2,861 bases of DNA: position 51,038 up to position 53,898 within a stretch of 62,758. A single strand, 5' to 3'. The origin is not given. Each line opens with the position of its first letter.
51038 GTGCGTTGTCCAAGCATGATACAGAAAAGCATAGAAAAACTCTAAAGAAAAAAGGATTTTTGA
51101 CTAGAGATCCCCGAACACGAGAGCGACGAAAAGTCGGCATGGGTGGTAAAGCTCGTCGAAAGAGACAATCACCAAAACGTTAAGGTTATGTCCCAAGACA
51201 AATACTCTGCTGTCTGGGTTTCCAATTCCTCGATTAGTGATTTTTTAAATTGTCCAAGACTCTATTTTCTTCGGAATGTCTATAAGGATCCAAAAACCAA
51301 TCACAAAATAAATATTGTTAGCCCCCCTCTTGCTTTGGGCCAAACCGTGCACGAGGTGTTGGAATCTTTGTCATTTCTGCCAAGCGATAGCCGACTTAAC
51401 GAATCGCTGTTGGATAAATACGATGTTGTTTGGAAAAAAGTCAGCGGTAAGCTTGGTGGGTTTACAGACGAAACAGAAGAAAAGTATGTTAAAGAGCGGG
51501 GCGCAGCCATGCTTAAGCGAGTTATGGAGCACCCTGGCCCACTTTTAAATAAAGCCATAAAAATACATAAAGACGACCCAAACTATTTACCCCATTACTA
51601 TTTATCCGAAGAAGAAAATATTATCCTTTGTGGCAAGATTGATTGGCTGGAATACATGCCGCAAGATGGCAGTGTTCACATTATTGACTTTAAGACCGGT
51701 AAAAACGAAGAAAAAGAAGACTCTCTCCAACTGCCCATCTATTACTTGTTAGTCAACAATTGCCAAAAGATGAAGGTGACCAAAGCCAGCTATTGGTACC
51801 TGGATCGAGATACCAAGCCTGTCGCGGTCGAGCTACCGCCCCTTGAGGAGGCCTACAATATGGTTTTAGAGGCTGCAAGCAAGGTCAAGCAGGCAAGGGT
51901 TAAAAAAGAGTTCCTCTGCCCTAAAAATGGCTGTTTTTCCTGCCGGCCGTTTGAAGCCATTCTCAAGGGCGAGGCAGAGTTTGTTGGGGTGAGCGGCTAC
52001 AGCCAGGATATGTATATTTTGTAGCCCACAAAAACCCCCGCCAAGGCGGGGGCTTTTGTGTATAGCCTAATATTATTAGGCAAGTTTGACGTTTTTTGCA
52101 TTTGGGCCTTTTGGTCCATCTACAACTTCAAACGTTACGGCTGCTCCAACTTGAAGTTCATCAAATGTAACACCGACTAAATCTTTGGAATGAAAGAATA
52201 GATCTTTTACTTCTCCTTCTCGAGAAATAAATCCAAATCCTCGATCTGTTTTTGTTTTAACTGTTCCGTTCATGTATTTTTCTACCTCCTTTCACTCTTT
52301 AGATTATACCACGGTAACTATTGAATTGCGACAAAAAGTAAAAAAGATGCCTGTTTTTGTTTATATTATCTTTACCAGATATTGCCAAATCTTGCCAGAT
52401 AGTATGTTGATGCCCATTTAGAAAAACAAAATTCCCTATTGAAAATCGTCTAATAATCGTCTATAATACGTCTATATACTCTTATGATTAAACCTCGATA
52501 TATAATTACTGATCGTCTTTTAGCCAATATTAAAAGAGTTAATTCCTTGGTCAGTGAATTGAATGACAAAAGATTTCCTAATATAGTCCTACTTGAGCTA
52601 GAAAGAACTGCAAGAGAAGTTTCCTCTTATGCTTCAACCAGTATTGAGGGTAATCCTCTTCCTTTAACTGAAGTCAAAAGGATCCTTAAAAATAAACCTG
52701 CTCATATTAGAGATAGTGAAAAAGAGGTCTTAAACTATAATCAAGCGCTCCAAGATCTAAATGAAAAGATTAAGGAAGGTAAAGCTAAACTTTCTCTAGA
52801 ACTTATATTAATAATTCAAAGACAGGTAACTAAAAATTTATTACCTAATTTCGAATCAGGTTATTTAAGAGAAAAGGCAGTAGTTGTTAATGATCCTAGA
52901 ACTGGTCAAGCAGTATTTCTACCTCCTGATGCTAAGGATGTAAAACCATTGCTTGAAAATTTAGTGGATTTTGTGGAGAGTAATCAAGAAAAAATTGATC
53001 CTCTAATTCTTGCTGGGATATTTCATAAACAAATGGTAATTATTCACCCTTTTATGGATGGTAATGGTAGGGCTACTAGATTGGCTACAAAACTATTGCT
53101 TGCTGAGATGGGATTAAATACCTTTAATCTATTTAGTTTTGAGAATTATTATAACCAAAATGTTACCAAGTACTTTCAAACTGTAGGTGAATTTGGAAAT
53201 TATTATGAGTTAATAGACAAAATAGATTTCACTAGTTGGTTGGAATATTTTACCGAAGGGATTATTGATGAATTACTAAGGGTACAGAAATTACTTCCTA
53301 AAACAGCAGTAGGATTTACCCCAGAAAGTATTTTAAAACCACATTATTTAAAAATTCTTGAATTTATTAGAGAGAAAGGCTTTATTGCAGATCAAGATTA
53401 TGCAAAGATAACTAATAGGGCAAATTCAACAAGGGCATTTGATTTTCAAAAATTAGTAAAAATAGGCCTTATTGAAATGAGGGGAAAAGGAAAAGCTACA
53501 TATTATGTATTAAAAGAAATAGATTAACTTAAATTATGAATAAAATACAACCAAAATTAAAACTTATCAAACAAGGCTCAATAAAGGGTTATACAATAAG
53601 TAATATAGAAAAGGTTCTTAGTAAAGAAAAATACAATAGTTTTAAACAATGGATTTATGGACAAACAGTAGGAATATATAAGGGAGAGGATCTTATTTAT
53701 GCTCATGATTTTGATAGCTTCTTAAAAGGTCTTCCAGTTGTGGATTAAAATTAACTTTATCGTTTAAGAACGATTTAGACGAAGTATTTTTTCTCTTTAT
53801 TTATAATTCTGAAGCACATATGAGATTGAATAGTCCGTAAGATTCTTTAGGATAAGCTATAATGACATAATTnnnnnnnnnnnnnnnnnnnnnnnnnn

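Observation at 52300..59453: About 7-kb low-GC island at the 3' end of tRNA-Pro packed with toxin / defence-like genes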

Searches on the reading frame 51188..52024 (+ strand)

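Call 49: search_protein_families(library=phrogs, max_evalue=0.001, proteins=[window:51188-52024:+])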
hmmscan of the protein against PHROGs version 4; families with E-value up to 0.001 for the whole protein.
window:51188-52024:+ (278 aa): 5 families
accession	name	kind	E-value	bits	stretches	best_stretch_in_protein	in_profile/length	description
phrog_69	-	DNA, RNA and nucleotide metabolism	2.7e-15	57.4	1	10-253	89-318/501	exonuclease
phrog_1218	-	DNA, RNA and nucleotide metabolism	3e-10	40.9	1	10-204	9-205/364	exonuclease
phrog_1870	-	DNA, RNA and nucleotide metabolism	5e-05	23.6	1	146-239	167-265/313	exonuclease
phrog_1706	-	DNA, RNA and nucleotide metabolism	6.6e-05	23.5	1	16-253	52-237/293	CRISPR/Cas system associated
phrog_298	-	DNA, RNA and nucleotide metabolism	0.0003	21.2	1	147-228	166-251/293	exonuclease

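Call 50: search_protein_families(library=pfam, max_evalue=10, proteins=[window:51188-52024:+])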
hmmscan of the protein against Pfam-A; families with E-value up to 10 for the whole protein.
window:51188-52024:+ (278 aa): 3 families
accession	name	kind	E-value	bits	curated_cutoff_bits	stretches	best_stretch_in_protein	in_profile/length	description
PF12705.13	PDDEXK_1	-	3.6e-21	76.7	22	1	11-252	2-240/247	PD-(D/E)XK nuclease superfamily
PF01930.23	Cas_Cas4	-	0.0011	19.6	22.7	1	148-237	53-138/160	Domain of unknown function DUF83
PF08696.17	Dna2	-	0.01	16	22.4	1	11-91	56-128/204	DNA replication factor Dna2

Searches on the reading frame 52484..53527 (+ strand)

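Call 7: search_protein_families(library=pfam, max_evalue=0.01, proteins=[window:52484-53527:+])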
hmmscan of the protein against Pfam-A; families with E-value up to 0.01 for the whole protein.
window:52484-53527:+ (347 aa): 3 families
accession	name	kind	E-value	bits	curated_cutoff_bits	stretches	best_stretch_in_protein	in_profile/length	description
PF02661.23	Fic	-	9.4e-16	58.9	24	1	103-206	2-93/93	Fic/DOC family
PF25212.1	HVO_A0114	-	0.0013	18.9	27.6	1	282-339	18-75/84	HVO_A0114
PF13784.11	Fic_N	-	0.0094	16.4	26.7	0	49-90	37-78/82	Fic/DOC family N-terminal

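Call 8: search_protein_families(library=padloc, max_evalue=0.01, proteins=[window:52484-53527:+])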
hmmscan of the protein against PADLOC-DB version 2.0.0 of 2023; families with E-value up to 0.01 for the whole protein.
window:52484-53527:+ (347 aa): 10 families
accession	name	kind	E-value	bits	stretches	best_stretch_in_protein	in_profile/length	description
PDLC03963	SoFic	-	1.6e-44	150.8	1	10-345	23-353/361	-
PDLC04966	PDC-S24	-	6.1e-16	56.3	1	85-212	219-342/497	-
PDLC04840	PDC-S04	-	1.3e-12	45.9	1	48-202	16-170/227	-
PDLC04839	PDC-S04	-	2.4e-12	45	1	66-235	20-184/205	-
PDLC04836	PDC-S04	-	9.6e-10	36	1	48-200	30-181/244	-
PDLC04837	PDC-S04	-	1e-07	29.5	1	49-245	31-218/234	-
PDLC04838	PDC-S04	-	5e-06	24.4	1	180-227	136-184/209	-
PDLC01879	CARF3--CARF_TM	-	5.7e-05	20.8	1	285-344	155-210/222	-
PDLC04842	PDC-S04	-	0.00011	20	1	183-207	107-131/202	-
PDLC04841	PDC-S04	-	0.00017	19.3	1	183-207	205-229/292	-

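Call 15: search_protein_families(library=ncbifam, max_evalue=0.01, proteins=[window:52484-53527:+])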
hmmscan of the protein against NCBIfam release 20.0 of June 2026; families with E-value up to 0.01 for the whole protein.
window:52484-53527:+ (347 aa): 6 families
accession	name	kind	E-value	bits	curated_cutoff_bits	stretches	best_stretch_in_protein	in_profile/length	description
NF046030.1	ProtAdlyltaseSoFic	equivalog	9.2e-19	67.6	550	1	73-342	85-347/361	protein adenylyltransferase Fic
TIGR02613.1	mob_myst_B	hypoth_equivalog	4e-08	33.4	124.4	1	175-217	110-152/186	mobile mystery protein B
NF041381.1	XopAC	subfamily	1.2e-06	27.6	450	1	62-211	263-416/451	XopAC/AvrAC family type III secretion system effector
NF046029.1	ProtAdlyltaseNmFic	equivalog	0.00053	19.7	230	1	183-207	92-116/177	protein adenylyltransferase Fic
NF006462.0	PRK08857.1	equivalog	0.0043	16.7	345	1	226-292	123-186/193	aminodeoxychorismate/anthranilate synthase component II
NF033788.1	HTH_metalloreg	subfamily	0.0058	16.4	55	0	286-344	11-69/77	metalloregulator ArsR/SmtB family transcription factor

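Call 49: search_protein_families(library=phrogs, max_evalue=0.001, proteins=[window:52484-53527:+])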
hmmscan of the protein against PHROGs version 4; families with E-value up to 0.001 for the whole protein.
window:52484-53527:+ (347 aa): 6 families
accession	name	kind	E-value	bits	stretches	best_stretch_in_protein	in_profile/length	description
phrog_5978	-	unknown function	9.1e-42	144.4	1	13-343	22-355/364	-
phrog_11900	-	unknown function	2.1e-18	67.7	1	48-233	18-203/230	-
phrog_13548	-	unknown function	1.6e-17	64.6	1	40-264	61-273/379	-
phrog_23170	-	unknown function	1.3e-09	39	1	126-234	63-169/191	-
phrog_10690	-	unknown function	0.00034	20.7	1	178-218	270-309/346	-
phrog_12747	-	unknown function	0.00089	19.9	0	178-233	128-185/211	-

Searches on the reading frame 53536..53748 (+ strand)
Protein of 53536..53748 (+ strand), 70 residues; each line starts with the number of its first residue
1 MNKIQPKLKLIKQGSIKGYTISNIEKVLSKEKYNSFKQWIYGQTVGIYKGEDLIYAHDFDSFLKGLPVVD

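Call 7: search_protein_families(library=pfam, max_evalue=0.01, proteins=[window:53536-53748:+])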
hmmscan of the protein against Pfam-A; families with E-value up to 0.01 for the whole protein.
window:53536-53748:+ (70 aa): 0 families

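Call 8: search_protein_families(library=padloc, max_evalue=0.01, proteins=[window:53536-53748:+])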
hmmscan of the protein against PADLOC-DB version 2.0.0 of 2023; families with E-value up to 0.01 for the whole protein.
window:53536-53748:+ (70 aa): 0 families

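Call 15: search_protein_families(library=ncbifam, max_evalue=0.01, proteins=[window:53536-53748:+])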
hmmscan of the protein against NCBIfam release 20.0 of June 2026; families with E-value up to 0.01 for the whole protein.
window:53536-53748:+ (70 aa): 0 families

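Call 49: search_protein_families(library=phrogs, max_evalue=0.001, proteins=[window:53536-53748:+])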
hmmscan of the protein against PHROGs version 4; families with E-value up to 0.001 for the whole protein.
window:53536-53748:+ (70 aa): 0 families

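Call 50: search_protein_families(library=pfam, max_evalue=10, proteins=[window:53536-53748:+])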
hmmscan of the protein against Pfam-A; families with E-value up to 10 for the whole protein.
window:53536-53748:+ (70 aa): 0 families

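Call 57: find_homologous_proteins(query=window:53536-53748:+)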
Query window:53536-53748:+ (70 aa): 11 proteins with E <= 0.001 among 11 candidates.
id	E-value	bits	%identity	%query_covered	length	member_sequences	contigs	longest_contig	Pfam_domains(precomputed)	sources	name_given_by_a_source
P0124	3.3e-39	149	100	100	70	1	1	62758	-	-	-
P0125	3.3e-29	117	78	100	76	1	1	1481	-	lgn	-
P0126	2.9e-28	114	82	94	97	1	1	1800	-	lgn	-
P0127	3.9e-28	114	76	100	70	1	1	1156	-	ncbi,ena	-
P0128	3.9e-27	111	76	100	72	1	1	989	-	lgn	-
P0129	9.3e-27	110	76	100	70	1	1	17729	-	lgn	-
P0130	1.1e-26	109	75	97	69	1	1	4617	-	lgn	-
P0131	1.1e-25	106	73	96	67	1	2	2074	-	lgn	-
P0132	2.8e-25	105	76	94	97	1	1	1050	-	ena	-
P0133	1.0e-24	103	70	100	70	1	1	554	-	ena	-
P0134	1.5e-10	58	73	53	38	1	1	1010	-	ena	-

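Call 59: find_encoding_contigs(protein=P0129, flank=9000, max_places=2)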
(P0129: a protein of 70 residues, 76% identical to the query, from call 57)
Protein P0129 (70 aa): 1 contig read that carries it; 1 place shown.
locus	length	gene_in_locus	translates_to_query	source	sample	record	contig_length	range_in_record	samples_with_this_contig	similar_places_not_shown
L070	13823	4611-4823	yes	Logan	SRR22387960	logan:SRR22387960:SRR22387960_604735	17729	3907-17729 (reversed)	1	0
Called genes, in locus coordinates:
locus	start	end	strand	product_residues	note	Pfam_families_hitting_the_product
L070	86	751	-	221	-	PF01863:YgjP-like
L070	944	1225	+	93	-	-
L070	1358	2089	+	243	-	PF00702:Hydrolase (faint), PF05116:S6PP (faint), PF08282:Hydrolase_3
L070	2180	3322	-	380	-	PF01637:ATPase_2 (faint), PF00004:AAA (weak), PF13173:AAA_14, PF13635:DUF4143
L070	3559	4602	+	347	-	PF02661:Fic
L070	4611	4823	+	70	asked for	-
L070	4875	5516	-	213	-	-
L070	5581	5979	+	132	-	PF09391:DUF2000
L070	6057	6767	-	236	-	-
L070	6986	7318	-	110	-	PF03795:YCII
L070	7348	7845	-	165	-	PF06414:Zeta_toxin (weak), PF13238:AAA_18 (weak), PF13671:AAA_33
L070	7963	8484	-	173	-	PF00583:Acetyltransf_1, PF13673:Acetyltransf_10, PF13508:Acetyltransf_7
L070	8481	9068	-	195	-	-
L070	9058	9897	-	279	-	PF04439:Adenyl_transf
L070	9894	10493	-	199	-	PF02353:CMAS, PF13489:Methyltransf_23, PF05175:MTS (weak), PF13847:Methyltransf_31, PF08241:Methyltransf_11, PF08242:Methyltransf_12, PF13649:Methyltransf_25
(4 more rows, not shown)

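Call 60: find_encoding_contigs(protein=P0130, flank=5000, max_places=2)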
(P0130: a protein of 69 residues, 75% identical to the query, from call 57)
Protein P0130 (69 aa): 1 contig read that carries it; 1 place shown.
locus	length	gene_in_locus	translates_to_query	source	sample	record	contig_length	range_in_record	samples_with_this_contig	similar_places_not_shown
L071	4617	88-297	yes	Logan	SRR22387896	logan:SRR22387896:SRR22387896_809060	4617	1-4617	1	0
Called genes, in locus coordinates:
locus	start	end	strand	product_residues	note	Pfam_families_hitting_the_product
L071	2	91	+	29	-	?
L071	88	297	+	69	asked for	-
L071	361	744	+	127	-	-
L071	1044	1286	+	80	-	-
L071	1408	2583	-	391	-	PF13784:Fic_N, PF02661:Fic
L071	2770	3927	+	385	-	PF02661:Fic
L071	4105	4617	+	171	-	?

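Call 124: find_encoding_contigs(protein=P0131, flank=2500, max_places=3)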
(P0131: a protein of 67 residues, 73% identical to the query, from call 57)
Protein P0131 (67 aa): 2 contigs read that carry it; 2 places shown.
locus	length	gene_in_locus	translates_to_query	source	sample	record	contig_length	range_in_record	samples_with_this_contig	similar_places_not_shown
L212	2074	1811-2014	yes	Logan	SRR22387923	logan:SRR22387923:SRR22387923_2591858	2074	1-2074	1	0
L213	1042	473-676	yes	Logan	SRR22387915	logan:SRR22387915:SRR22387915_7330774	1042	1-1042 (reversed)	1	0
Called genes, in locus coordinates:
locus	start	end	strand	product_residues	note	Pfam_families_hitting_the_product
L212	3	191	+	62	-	?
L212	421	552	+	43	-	-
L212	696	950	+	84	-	PF04226:Transgly_assoc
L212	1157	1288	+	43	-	-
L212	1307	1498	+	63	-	PF05973:Gp49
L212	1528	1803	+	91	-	PF12844:HTH_19, PF13560:HTH_31, PF01381:HTH_3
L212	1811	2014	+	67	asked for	-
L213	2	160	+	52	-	?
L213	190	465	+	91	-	PF12844:HTH_19, PF13560:HTH_31, PF01381:HTH_3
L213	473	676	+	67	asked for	-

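Call 125: find_encoding_contigs(protein=P0126, flank=2500, max_places=3)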
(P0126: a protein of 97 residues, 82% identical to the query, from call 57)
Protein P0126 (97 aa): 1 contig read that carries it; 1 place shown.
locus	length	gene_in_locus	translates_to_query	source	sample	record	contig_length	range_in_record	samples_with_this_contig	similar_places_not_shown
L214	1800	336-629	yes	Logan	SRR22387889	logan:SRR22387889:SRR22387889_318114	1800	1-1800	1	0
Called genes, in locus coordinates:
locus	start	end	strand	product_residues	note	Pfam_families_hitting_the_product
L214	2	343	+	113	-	?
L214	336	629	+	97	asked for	-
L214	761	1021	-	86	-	-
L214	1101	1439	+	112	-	PF18924:DUF5674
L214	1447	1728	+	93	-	-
